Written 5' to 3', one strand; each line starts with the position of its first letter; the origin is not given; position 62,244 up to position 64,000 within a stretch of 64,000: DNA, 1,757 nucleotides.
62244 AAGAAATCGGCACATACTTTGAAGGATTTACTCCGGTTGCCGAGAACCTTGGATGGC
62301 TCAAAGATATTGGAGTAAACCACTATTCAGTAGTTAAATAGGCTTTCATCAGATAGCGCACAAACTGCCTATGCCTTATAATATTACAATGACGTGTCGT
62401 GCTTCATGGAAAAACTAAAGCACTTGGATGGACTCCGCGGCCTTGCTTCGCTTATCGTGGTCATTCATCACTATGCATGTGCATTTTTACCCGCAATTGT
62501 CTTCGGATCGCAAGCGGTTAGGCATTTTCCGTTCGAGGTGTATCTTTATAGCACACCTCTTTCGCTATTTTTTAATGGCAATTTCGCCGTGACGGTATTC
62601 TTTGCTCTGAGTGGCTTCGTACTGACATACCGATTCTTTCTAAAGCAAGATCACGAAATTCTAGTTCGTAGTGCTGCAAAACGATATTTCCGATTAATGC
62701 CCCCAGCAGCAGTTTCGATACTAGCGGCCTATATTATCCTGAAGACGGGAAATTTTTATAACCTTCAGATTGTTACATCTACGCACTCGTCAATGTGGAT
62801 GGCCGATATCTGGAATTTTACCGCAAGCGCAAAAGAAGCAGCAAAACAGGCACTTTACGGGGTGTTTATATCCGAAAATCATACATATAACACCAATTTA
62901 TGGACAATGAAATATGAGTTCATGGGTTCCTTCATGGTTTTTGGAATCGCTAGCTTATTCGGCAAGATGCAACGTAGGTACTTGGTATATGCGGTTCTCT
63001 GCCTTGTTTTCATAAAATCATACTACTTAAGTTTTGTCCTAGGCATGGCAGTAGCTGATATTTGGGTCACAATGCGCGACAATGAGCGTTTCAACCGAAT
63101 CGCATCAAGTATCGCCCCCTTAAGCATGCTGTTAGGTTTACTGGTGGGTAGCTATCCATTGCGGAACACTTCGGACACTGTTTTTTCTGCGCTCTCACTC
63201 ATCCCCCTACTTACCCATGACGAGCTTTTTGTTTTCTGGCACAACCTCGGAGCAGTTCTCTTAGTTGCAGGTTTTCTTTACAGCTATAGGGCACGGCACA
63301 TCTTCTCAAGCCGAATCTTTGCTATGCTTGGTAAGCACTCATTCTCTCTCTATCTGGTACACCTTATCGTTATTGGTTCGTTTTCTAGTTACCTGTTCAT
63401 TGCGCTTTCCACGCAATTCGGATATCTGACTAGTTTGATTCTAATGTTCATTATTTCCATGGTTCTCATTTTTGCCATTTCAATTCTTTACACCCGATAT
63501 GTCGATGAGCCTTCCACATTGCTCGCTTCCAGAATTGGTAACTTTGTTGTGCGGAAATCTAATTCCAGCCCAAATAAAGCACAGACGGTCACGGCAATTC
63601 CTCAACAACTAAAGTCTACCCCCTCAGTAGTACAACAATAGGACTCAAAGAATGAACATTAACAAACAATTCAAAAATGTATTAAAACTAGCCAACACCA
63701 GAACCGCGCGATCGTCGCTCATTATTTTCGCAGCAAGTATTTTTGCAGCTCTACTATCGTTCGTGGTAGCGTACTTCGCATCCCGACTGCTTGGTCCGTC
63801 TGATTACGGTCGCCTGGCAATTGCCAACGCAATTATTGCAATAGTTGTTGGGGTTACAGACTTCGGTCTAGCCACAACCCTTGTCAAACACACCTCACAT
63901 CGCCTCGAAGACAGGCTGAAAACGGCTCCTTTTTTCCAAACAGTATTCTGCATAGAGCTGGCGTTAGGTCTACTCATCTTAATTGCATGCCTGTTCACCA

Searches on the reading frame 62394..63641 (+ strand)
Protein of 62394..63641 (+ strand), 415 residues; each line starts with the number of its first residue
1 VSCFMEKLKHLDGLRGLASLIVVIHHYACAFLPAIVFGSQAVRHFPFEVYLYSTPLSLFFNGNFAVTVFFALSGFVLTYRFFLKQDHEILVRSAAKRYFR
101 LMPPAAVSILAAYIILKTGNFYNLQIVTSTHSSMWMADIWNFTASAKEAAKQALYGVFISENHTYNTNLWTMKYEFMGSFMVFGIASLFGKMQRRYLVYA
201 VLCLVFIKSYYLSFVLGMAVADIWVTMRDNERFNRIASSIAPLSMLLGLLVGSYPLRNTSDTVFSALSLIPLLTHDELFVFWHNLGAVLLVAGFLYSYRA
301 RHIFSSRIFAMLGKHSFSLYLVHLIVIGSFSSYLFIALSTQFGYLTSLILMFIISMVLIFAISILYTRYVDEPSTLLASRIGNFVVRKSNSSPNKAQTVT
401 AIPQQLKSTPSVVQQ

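Call 3: search_protein_families(library=pfam, proteins=[window:62394-63641:+], max_evalue=0.1)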
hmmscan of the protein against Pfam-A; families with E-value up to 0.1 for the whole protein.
window:62394-63641:+ (415 aa): 2 families
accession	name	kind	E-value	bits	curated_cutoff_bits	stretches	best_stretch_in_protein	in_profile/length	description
PF01757.29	Acyl_transf_3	-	1.1e-21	77.7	31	1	11-367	4-325/326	Acyltransferase domain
PF04235.18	DUF418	-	0.001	19.5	23.6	1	279-369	56-146/163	Protein of unknown function (DUF418)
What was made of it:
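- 62394..63641 (+): Acyl_transf_3 membrane acyltransferase (415 aa), same strand, 52 nt downstream of P2. PF01757 77.7 bits (call 3).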

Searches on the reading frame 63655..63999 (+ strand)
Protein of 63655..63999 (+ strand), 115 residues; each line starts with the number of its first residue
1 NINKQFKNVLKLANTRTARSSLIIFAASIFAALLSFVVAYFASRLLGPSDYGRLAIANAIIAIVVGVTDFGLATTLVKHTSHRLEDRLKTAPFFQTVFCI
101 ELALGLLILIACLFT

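Call 69: search_protein_families(library=pfam, proteins=[window:63655-63999:+], max_evalue=0.01)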
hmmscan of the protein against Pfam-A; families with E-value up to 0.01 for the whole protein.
window:63655-63999:+ (115 aa): 2 families
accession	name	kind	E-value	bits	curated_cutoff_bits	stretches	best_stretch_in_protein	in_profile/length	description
PF13440.11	Polysacc_synt_3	-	8.6e-10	38.8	23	1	43-112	3-65/293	Polysaccharide biosynthesis protein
PF01943.22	Polysacc_synt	-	1.3e-09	38.3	28.2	1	19-114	3-99/274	Polysaccharide biosynthesis protein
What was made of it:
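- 63655..64000 (+): N-terminus of a Wzx-type polysaccharide flippase (Polysacc_synt). It runs off the end of the window. PF01943 38.3 bits and PF13440 38.8 bits (call 69).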
